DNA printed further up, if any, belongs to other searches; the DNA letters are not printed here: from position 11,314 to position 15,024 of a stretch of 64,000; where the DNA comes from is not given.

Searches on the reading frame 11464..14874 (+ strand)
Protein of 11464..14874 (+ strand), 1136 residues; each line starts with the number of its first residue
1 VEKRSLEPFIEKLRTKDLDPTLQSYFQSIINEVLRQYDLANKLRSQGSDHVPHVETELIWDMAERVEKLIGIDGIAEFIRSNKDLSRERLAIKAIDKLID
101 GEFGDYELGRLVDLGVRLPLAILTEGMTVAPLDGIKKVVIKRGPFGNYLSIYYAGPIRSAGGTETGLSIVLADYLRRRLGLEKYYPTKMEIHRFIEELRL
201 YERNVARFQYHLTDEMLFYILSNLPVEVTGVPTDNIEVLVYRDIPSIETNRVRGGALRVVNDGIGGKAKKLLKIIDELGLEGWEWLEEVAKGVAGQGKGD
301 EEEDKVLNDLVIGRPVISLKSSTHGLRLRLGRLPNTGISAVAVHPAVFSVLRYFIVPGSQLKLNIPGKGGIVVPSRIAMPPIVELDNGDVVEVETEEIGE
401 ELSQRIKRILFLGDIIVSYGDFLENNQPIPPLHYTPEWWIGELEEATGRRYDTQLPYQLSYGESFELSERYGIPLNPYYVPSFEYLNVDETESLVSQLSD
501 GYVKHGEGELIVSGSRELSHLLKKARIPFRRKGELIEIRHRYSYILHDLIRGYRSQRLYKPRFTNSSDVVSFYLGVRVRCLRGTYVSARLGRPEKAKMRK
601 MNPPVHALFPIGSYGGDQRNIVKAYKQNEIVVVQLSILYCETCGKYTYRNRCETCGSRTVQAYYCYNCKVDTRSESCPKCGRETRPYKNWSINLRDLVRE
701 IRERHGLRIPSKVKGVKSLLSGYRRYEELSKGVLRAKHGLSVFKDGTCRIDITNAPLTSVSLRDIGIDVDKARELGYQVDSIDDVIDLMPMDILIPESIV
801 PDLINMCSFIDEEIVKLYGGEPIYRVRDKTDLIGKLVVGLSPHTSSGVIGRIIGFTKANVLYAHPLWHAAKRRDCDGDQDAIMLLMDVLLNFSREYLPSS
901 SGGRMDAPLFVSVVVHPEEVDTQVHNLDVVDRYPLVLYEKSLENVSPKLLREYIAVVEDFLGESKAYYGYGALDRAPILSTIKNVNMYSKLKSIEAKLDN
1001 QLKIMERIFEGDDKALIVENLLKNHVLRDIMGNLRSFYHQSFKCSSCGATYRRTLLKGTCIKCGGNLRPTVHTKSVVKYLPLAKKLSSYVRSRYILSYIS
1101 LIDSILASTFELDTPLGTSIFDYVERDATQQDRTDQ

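Call 72: search_protein_families(library=pfam, proteins=[window:11464-14874:+], max_evalue=0.00001)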
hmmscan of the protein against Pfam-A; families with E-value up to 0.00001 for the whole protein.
window:11464-14874:+ (1136 aa): 3 families
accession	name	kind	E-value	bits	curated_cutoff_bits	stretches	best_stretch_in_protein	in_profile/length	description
PF24846.1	PolC_DP2_cat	-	4.2e-101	338.3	24.3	1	710-997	5-299/299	DNA polymerase II large subunit DP2, catalytic domain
PF24844.1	PolC_DP2_central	-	4.3e-95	319.2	24.3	1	302-673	10-371/372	DNA polymerase II large subunit DP2, central domain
PF03833.19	PolC_DP2_N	-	1.1e-90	303.9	24.3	1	24-291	1-270/271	DNA polymerase II large subunit DP2, N-terminal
